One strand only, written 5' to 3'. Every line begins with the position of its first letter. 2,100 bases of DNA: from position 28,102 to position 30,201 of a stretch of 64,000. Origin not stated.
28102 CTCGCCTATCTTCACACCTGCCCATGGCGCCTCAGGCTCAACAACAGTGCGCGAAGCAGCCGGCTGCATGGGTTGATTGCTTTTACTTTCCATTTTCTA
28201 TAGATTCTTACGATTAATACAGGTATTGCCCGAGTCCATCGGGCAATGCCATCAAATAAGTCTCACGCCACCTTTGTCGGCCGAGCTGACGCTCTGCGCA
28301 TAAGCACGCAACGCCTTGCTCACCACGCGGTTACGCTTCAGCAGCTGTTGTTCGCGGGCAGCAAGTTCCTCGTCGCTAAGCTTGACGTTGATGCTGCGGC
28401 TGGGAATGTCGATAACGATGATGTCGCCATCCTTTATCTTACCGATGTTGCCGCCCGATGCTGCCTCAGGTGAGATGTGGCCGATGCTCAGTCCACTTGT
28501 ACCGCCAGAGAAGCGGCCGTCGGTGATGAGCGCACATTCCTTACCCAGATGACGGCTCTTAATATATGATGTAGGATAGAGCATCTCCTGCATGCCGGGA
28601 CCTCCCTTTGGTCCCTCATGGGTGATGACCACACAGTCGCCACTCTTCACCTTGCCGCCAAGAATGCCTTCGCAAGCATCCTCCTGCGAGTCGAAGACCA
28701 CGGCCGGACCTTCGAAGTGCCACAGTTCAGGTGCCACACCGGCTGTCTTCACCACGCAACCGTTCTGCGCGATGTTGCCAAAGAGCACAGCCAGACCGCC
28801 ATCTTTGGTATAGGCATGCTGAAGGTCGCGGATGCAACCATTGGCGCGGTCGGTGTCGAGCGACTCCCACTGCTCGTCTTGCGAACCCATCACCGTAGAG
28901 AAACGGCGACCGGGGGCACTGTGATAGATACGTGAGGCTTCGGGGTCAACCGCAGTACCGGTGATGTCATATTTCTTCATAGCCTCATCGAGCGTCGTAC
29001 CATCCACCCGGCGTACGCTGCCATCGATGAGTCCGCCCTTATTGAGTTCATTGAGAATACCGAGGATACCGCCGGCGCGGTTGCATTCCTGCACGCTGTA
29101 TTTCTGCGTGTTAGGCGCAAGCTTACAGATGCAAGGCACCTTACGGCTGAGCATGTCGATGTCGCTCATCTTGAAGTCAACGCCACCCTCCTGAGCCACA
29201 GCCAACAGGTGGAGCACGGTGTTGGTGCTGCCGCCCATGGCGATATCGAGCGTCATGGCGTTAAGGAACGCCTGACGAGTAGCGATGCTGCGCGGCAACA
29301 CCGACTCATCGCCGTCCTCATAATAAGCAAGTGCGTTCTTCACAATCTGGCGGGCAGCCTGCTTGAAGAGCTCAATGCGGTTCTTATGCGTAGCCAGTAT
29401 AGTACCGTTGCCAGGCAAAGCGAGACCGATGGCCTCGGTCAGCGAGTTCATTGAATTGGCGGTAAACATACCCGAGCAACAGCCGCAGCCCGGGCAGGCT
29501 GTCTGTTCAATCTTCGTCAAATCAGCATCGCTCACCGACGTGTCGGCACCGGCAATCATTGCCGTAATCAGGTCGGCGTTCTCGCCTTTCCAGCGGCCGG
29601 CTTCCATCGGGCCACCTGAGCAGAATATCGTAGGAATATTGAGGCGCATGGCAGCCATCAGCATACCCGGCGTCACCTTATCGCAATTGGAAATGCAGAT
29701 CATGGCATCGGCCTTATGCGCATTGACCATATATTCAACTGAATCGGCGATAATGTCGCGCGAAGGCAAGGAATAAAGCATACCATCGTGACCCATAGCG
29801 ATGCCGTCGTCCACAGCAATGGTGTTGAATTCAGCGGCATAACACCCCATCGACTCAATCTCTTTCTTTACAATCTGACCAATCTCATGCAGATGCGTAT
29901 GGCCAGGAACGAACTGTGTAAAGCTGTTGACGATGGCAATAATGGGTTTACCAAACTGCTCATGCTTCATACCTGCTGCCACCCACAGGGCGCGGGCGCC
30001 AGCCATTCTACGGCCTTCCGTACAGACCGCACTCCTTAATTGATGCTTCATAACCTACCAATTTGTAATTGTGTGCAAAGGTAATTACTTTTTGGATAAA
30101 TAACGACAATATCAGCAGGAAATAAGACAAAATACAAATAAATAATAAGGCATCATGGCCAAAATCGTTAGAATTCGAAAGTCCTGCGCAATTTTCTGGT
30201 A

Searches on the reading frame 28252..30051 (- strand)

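Call 83: search_protein_families(library=pfam, proteins=[window:28252-30051:-], max_evalue=0.00001)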
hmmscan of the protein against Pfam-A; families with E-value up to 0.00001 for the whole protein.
window:28252-30051:- (599 aa): 2 families
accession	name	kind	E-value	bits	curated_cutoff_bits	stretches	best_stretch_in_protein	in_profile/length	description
PF00920.27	ILVD_EDD_N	-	2.3e-124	415.2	27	1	35-356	1-315/316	Dihydroxy-acid/6-phosphogluconate dehydratase N-terminal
PF24877.1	ILV_EDD_C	-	3.4e-74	248.8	27.7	1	406-594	2-190/191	Dihydroxy-acid/6-phosphogluconate dehydratase C-terminal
